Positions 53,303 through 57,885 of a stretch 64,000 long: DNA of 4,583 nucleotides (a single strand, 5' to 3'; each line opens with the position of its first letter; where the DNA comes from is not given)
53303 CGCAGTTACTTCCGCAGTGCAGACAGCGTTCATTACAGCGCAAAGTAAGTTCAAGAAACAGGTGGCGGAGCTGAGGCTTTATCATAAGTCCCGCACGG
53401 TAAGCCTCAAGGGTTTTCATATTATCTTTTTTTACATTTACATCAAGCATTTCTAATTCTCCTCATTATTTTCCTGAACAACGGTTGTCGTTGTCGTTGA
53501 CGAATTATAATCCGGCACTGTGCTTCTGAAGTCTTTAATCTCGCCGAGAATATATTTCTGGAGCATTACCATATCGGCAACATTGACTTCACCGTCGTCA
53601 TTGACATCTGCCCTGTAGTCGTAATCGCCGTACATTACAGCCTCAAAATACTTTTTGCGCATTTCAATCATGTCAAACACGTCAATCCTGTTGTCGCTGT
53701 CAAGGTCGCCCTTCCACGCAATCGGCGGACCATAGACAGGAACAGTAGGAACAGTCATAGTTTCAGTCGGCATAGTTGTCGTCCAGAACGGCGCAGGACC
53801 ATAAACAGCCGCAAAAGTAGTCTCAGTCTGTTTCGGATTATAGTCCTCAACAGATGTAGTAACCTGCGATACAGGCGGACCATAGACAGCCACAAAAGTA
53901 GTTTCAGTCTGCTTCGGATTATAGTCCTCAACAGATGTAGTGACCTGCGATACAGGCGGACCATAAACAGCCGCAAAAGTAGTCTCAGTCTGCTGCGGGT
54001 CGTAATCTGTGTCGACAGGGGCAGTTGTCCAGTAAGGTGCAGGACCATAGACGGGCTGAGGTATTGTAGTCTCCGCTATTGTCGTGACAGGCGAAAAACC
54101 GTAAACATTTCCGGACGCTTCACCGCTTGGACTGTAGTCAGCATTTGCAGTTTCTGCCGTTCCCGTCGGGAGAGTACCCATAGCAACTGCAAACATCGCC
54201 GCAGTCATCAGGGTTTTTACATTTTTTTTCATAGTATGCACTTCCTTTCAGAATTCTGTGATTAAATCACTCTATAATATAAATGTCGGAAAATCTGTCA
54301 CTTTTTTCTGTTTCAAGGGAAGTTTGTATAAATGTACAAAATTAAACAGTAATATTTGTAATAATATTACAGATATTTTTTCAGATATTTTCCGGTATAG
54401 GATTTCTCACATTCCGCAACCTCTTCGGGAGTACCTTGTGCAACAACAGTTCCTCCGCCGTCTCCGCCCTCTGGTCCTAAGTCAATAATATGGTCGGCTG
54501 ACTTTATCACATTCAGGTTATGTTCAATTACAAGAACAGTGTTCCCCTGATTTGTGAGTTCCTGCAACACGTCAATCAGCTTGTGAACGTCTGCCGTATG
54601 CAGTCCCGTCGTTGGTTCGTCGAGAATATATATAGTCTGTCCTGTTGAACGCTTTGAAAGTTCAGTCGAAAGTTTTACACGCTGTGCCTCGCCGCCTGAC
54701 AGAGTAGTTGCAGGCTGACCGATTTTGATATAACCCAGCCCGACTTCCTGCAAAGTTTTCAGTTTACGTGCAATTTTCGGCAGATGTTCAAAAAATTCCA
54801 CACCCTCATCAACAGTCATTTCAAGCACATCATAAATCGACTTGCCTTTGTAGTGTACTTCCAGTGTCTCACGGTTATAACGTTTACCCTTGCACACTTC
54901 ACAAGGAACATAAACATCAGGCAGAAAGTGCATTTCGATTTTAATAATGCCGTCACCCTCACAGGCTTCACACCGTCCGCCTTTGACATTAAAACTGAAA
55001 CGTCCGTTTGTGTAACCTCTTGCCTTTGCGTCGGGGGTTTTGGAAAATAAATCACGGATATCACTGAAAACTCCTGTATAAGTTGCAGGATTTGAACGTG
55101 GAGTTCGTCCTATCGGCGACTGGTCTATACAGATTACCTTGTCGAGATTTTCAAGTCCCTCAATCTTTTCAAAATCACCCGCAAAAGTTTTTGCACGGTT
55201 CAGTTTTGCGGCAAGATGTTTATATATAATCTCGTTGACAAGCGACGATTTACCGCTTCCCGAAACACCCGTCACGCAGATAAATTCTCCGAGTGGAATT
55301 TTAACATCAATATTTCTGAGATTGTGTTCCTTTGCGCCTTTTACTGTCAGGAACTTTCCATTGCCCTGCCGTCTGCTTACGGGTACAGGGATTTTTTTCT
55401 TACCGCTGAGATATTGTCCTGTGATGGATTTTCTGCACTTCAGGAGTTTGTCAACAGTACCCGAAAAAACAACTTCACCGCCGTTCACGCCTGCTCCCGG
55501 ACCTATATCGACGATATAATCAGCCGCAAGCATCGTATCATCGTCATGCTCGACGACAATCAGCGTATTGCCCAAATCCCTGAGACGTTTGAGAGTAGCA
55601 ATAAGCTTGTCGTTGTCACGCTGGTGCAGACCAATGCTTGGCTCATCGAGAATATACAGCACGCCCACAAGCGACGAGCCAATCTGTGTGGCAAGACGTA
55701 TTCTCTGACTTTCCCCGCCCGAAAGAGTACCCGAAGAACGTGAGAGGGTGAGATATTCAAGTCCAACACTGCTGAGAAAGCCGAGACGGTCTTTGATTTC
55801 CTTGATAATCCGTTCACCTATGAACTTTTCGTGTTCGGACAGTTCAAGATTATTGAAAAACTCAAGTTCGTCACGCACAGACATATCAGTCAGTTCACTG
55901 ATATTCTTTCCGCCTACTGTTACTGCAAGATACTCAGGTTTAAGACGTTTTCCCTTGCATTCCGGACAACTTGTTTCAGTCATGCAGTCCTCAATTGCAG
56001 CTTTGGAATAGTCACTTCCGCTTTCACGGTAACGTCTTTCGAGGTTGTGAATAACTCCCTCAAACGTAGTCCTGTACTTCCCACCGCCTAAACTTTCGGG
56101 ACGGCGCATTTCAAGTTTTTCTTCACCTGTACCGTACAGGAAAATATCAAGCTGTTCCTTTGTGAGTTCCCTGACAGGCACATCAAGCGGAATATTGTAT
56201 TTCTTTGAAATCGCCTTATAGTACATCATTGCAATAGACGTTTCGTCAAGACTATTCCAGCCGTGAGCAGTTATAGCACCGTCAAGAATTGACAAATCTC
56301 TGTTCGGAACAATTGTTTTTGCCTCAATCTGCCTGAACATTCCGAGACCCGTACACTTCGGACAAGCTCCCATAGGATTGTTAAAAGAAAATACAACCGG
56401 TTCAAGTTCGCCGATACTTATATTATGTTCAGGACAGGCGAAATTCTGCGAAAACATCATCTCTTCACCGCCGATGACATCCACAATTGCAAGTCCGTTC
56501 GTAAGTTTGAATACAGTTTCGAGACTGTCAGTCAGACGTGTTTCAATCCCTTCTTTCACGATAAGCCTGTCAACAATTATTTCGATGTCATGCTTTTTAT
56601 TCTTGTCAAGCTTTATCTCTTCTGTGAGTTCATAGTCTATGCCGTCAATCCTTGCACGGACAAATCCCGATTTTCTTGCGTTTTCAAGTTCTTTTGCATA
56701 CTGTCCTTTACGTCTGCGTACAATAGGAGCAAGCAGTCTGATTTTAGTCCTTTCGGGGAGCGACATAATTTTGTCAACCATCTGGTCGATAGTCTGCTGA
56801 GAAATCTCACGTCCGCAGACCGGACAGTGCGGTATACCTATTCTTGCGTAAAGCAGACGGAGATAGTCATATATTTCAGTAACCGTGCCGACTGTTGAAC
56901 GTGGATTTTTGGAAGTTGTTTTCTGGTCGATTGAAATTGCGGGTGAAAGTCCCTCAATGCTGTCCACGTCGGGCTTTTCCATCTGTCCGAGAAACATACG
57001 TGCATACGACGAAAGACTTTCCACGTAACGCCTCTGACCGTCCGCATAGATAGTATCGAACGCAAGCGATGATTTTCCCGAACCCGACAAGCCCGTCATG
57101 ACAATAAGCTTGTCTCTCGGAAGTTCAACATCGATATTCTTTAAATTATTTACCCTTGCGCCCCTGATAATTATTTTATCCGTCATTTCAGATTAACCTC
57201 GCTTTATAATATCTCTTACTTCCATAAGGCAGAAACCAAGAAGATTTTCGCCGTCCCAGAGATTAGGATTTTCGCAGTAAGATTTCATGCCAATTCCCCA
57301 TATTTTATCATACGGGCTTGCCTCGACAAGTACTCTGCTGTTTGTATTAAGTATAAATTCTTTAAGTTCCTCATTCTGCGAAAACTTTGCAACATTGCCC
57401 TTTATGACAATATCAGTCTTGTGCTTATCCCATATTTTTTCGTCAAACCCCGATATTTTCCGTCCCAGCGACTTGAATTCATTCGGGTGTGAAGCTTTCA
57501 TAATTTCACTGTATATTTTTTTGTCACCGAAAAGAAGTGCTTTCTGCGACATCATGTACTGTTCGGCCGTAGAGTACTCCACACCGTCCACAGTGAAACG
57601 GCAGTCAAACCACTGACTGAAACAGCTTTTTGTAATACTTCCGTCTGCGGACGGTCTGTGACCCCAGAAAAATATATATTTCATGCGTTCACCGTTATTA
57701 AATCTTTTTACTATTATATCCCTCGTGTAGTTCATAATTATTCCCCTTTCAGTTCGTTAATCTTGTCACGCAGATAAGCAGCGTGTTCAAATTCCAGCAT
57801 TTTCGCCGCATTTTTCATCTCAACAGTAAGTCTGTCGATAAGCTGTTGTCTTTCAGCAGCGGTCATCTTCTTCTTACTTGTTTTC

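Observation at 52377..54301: Radical SAM/SPASM enzyme translationally coupled to a secreted, cysteine-free VYGP-repeat dockerin protein: candidate protein-level rSAM maturation of a cellulosome component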

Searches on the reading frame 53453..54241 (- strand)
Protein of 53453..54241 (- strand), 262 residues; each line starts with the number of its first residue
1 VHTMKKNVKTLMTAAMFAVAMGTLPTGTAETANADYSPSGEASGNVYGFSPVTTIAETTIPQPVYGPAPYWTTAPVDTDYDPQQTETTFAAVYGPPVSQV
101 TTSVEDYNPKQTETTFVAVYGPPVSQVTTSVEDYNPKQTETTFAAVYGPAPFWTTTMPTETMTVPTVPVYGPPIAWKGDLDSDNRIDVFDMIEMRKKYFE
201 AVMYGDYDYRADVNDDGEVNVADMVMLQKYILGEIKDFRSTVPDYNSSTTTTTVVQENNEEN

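Call 3: search_protein_families(library=ncbifam, proteins=[window:53453-54241:-], max_evalue=0.01)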
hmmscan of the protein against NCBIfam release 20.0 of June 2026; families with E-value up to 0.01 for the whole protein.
window:53453-54241:- (262 aa): 1 family
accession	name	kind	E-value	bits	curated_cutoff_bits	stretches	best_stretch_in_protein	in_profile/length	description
NF049990.1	CellobisidaseCelK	equivalog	2.8e-05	22.5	1700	1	153-238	803-889/889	cellulose 1,4-beta-cellobiosidase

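Call 4: search_protein_families(library=pfam, proteins=[window:53453-54241:-], max_evalue=0.01)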
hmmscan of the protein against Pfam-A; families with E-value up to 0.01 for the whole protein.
window:53453-54241:- (262 aa): 1 family
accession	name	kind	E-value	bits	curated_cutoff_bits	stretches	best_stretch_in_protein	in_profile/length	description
PF00404.24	Dockerin_1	-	1.8e-10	41.3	22.9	2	177-232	1-57/57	Dockerin type I domain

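Call 22: search_protein_families(library=ncbifam, proteins=[window:53453-54241:-], max_evalue=10)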
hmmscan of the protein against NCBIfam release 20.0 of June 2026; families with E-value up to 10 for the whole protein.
window:53453-54241:- (262 aa): 2 families
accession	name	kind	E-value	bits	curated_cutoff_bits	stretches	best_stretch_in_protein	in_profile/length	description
NF049990.1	CellobisidaseCelK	equivalog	2.8e-05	22.5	1700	1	153-238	803-889/889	cellulose 1,4-beta-cellobiosidase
NF045500.1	Omp28_seleno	equivalog_domain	0.029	13.7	200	1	178-232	322-376/377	Omp28-related selenoprotein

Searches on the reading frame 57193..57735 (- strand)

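Call 80: search_protein_families(library=pfam, proteins=[window:57193-57735:-], max_evalue=0.00001)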
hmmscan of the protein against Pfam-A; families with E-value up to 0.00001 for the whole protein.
window:57193-57735:- (180 aa): 1 family
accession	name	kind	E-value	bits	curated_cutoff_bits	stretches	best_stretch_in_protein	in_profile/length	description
PF08719.17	NADAR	-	3.6e-55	187.1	35.1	1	22-177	1-162/163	NADAR domain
